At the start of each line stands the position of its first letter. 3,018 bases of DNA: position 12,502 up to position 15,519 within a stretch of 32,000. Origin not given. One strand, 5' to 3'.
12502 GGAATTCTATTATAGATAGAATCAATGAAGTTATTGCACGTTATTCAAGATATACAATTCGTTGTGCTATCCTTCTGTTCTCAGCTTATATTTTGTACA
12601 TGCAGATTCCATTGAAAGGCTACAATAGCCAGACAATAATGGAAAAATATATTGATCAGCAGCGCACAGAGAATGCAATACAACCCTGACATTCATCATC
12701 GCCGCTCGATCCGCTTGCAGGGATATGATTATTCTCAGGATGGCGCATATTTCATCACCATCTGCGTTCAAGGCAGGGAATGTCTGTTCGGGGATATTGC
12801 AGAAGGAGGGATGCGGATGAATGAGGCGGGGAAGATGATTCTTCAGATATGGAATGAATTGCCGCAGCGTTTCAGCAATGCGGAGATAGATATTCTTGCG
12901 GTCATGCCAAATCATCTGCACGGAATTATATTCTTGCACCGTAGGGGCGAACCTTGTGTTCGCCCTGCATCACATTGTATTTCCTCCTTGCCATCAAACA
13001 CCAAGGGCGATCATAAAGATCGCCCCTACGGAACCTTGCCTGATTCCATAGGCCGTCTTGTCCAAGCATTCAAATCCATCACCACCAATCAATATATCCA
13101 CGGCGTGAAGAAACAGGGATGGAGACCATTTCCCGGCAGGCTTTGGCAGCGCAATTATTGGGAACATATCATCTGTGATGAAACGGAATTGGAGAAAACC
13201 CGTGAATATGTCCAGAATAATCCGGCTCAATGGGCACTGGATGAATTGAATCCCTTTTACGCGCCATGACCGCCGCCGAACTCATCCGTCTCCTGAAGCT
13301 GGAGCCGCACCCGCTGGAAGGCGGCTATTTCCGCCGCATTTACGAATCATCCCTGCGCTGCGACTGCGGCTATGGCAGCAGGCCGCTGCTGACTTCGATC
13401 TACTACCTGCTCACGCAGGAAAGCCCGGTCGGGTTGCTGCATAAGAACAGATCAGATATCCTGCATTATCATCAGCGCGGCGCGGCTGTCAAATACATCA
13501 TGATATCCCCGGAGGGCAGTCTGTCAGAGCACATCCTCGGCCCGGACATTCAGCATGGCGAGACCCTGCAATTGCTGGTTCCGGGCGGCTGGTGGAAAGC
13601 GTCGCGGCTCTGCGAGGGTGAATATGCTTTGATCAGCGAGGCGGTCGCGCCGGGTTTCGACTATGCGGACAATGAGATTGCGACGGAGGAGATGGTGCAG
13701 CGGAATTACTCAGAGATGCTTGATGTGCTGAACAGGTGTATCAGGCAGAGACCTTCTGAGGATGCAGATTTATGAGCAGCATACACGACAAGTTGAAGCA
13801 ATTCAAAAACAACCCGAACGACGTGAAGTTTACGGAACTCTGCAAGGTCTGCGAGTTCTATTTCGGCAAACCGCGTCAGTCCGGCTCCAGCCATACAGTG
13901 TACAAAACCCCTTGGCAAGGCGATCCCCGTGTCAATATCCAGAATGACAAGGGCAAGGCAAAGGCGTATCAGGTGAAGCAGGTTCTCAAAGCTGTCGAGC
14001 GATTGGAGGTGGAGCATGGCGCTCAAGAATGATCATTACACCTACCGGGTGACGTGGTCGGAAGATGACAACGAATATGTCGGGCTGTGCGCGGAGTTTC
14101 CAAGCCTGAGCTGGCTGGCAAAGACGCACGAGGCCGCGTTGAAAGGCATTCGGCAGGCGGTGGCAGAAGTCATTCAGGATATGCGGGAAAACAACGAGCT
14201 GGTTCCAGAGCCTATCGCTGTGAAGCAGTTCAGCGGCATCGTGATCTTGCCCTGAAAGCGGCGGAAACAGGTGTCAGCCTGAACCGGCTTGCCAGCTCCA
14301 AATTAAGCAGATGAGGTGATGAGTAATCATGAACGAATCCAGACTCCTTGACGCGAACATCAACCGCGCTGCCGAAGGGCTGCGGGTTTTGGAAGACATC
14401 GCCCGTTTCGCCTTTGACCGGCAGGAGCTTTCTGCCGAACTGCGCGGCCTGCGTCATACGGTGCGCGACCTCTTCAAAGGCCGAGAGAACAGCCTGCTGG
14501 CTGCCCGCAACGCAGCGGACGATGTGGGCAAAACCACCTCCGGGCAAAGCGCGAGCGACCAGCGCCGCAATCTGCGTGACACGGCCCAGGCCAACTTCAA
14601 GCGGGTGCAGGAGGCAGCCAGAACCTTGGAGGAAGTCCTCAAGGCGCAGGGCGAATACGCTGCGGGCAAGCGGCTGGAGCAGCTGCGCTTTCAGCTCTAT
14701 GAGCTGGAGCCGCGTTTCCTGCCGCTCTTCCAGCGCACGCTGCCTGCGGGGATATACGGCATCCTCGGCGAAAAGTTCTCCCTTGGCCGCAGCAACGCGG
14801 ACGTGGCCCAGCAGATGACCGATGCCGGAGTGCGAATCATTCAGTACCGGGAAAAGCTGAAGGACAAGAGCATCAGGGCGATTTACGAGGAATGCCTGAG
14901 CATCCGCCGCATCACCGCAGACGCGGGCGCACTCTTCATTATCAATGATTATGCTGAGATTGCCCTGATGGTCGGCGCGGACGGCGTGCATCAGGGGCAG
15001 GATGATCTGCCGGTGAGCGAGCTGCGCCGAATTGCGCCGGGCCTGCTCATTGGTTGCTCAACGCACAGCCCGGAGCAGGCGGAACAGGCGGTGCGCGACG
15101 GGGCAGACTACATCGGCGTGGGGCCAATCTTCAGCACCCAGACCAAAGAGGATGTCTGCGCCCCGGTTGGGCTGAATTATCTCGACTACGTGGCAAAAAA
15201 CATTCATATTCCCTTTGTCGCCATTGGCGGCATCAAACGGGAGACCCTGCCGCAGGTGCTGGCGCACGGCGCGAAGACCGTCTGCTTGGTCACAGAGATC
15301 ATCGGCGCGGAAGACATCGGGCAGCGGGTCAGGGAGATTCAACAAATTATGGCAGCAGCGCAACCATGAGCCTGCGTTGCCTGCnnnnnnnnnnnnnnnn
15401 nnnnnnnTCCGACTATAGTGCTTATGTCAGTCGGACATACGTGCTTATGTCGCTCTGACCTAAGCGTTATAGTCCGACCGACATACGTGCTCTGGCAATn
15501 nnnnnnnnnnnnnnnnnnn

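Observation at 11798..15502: Two related arrays of five 23-nt tandem repeats in thi intergenic spacers (after thiH and before thiC)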

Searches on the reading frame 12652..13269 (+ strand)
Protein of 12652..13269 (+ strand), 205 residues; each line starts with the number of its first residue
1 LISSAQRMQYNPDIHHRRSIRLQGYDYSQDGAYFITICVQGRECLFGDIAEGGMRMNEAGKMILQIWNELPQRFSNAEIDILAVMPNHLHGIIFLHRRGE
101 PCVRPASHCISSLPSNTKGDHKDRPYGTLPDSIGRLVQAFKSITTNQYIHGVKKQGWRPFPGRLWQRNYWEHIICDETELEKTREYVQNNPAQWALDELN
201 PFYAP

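Call 8: search_protein_families(library=pfam, proteins=[window:12652-13269:+])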
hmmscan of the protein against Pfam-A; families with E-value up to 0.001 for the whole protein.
window:12652-13269:+ (205 aa): 1 family
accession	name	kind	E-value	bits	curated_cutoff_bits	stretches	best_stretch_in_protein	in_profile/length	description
PF01797.21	Y1_Tnp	-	9.4e-05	23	23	0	132-190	64-121/121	Transposase IS200 like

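Call 94: search_protein_families(library=pfam, proteins=[window:12673-13269:+], max_evalue=0.1)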
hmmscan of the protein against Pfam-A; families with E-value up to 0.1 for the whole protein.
window:12673-13269:+ (198 aa): 1 family
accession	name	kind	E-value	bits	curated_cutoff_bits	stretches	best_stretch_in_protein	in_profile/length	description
PF01797.21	Y1_Tnp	-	8.5e-05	23.1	23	1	125-183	64-121/121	Transposase IS200 like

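Call 96: search_protein_families(library=ncbifam, proteins=[window:12673-13269:+], max_evalue=0.01)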
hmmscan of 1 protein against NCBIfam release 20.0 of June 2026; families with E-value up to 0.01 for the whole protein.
window:12673-13269:+ (198 aa): 1 family
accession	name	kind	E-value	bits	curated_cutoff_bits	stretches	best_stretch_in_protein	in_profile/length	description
NF047646.1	REP_Tyr_transpos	equivalog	1.3e-15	57.6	80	2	125-185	71-132/146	REP-associated tyrosine transposase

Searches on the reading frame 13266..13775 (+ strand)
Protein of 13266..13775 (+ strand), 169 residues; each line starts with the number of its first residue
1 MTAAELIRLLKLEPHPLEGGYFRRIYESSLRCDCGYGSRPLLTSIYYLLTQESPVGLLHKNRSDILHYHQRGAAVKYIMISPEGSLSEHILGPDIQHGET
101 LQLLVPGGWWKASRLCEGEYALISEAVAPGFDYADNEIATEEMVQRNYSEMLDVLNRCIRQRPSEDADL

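Call 8: search_protein_families(library=pfam, proteins=[window:13266-13775:+])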
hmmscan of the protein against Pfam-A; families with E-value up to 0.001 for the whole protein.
window:13266-13775:+ (169 aa): 1 family
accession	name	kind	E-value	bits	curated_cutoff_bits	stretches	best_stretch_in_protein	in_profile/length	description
PF06172.17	Cupin_5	-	8.7e-43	146.2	25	1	5-138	2-138/139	Cupin superfamily (DUF985)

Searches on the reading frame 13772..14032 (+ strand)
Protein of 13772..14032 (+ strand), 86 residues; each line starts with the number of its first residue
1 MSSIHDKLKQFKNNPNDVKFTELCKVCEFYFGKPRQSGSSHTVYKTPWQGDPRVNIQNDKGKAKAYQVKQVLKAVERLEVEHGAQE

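Call 8: search_protein_families(library=pfam, proteins=[window:13772-14032:+])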
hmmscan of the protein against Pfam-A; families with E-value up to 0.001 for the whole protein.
window:13772-14032:+ (86 aa): 0 families

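Call 94: search_protein_families(library=pfam, proteins=[window:13772-14029:+], max_evalue=0.1)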
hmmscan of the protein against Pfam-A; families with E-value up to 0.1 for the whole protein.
seq(86 aa): 1 family
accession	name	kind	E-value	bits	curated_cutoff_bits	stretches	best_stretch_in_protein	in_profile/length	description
PF07927.17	HicA_toxin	-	0.022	15.3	27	1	33-74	15-55/58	HicA toxin of bacterial toxin-antitoxin,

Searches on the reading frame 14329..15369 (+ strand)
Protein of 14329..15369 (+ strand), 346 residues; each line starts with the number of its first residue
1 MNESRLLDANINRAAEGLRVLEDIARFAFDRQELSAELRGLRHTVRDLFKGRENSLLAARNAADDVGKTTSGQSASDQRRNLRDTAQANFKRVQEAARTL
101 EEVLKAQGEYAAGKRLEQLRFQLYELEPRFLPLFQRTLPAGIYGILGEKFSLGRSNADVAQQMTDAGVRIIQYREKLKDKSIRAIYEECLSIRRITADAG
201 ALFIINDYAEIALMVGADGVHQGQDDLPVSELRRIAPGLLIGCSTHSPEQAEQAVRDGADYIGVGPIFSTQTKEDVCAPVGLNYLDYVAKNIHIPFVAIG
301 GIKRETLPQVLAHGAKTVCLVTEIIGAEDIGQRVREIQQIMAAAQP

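Call 8: search_protein_families(library=pfam, proteins=[window:14329-15369:+])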
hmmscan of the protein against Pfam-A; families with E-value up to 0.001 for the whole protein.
window:14329-15369:+ (346 aa): 2 families
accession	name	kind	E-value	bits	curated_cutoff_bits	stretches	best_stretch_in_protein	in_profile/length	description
PF02581.23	TMP-TENI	-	1.6e-56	190.9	27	1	143-324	2-180/180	Thiamine monophosphate synthase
PF17792.6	ThiD2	-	5.8e-38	130.5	23.5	1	5-127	1-122/124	ThiD2 family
